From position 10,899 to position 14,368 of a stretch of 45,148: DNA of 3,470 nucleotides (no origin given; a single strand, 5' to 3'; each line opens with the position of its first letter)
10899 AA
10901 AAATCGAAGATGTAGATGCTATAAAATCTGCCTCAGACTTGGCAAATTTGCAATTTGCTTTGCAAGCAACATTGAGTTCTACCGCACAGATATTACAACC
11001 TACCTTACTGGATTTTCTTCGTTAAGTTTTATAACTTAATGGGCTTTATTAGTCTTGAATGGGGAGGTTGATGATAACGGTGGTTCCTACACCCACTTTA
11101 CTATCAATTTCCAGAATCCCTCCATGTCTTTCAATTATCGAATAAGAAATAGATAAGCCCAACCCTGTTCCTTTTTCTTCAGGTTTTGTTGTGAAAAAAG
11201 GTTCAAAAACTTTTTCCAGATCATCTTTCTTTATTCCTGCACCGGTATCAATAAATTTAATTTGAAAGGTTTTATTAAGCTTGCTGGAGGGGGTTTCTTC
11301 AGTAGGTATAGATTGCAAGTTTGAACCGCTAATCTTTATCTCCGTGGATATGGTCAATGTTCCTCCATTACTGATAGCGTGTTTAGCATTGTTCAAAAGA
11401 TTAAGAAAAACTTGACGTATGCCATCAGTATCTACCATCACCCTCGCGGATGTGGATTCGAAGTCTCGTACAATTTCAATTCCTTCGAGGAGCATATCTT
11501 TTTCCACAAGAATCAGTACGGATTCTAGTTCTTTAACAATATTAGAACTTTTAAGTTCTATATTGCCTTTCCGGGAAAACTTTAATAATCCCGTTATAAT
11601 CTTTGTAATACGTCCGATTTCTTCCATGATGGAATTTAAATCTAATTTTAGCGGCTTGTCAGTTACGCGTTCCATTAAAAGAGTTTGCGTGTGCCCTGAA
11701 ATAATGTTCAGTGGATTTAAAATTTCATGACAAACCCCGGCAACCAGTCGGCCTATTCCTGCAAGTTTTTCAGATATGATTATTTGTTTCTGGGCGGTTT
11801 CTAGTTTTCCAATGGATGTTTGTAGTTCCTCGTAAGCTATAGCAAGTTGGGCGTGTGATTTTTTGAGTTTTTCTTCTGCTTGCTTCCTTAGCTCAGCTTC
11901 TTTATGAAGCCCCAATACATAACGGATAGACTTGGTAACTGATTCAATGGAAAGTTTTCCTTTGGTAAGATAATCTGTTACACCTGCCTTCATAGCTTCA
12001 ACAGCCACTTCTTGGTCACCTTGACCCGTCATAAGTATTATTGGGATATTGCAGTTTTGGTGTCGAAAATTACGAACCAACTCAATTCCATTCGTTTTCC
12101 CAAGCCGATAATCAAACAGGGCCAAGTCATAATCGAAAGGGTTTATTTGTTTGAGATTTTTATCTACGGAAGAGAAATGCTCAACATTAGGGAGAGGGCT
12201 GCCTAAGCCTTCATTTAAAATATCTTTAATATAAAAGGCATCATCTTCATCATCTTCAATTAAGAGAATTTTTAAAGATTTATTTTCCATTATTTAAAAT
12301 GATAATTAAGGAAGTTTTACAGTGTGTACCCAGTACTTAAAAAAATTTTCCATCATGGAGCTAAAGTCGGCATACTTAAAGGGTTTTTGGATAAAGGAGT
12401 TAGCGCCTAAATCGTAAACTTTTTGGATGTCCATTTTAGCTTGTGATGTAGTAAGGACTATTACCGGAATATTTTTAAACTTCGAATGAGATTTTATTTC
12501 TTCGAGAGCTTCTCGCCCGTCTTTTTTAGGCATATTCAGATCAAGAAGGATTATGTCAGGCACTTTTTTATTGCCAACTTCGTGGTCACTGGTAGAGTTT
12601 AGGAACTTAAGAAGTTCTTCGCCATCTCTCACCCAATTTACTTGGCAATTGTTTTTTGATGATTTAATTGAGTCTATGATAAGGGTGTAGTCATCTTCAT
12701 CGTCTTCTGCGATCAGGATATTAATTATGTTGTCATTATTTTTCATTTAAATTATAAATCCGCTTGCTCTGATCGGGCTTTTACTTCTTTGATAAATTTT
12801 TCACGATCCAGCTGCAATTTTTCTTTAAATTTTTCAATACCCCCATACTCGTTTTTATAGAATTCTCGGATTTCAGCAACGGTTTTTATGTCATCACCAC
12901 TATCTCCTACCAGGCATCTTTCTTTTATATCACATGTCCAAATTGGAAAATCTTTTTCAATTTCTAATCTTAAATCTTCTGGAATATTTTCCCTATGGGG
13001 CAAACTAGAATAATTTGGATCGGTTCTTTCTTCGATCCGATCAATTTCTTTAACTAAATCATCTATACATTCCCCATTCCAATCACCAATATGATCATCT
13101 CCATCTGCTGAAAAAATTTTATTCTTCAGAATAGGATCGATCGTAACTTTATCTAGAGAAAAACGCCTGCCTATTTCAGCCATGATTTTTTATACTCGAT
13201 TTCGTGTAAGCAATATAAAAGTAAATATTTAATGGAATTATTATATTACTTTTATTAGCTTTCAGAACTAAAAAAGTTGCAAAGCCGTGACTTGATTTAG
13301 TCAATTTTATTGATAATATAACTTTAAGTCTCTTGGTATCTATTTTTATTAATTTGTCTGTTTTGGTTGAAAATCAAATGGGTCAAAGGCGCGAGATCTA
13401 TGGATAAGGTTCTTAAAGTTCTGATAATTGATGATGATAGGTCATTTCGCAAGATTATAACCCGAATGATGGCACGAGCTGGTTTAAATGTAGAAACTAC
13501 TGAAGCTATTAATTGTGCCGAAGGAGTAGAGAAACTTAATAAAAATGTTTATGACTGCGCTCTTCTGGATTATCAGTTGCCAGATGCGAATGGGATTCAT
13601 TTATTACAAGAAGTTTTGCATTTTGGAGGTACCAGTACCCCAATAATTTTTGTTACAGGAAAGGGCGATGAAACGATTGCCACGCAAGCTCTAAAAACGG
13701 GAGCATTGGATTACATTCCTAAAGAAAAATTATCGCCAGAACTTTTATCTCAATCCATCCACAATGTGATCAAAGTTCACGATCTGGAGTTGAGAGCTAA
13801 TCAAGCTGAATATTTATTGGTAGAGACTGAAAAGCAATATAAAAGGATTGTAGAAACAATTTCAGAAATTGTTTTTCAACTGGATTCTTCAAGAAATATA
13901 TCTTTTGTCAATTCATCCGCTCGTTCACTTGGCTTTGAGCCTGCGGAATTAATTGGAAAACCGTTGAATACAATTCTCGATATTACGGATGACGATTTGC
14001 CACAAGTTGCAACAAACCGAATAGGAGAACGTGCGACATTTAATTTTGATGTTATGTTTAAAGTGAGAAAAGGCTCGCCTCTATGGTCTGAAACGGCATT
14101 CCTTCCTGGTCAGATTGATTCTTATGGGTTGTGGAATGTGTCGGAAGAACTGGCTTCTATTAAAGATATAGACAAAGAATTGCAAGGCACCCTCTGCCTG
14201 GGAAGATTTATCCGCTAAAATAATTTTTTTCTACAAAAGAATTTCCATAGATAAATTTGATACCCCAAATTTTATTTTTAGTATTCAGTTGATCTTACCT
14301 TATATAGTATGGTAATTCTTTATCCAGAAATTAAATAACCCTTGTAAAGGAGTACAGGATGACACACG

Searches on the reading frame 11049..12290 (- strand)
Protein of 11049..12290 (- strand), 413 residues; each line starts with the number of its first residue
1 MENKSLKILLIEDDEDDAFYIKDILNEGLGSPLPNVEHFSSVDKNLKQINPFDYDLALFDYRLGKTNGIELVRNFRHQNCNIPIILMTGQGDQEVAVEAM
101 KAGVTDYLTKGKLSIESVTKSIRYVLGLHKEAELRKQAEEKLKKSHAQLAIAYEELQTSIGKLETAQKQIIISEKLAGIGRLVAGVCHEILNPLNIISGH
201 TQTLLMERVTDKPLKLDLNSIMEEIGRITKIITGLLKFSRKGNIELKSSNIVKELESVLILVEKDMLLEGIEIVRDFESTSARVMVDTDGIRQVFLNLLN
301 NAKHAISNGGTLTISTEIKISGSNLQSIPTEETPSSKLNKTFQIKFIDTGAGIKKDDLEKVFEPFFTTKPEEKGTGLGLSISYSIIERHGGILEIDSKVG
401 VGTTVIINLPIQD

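Call 67: search_protein_families(library=pfam, proteins=[window:11049-12290:-], max_evalue=0.001)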
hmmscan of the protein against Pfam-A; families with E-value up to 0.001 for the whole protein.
window:11049-12290:- (413 aa): 3 families
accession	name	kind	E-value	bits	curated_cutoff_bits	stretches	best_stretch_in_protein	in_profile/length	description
PF02518.31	HATPase_c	-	2e-21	76.9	26.4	1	287-412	2-110/111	Histidine kinase-, DNA gyrase B-, and HSP90-like ATPase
PF00072.30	Response_reg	-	1.6e-18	67.3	30.2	1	8-111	1-100/111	Response regulator receiver domain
PF00512.31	HisKA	-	8.8e-12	45.3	26.9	1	180-242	3-64/66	His Kinase A (phospho-acceptor) domain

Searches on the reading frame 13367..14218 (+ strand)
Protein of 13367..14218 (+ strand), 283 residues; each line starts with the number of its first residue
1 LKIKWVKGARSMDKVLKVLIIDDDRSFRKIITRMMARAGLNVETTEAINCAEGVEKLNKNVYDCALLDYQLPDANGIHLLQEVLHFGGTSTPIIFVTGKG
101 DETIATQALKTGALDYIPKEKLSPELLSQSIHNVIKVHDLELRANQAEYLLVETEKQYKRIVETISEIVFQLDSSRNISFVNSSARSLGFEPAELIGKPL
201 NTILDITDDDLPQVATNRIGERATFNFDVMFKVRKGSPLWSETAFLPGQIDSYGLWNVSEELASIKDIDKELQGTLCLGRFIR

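Call 67: search_protein_families(library=pfam, proteins=[window:13367-14218:+], max_evalue=0.001)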
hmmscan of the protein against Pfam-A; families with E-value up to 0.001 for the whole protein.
window:13367-14218:+ (283 aa): 3 families
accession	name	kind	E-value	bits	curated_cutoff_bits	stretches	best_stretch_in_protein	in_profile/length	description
PF00072.30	Response_reg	-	1.5e-22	80.3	30.2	1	18-126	1-106/111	Response regulator receiver domain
PF00989.32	PAS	-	1.2e-10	41.8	22.6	1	157-241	2-89/113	PAS fold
PF13426.13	PAS_9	-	2.2e-05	25.1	27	1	169-254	4-90/103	PAS domain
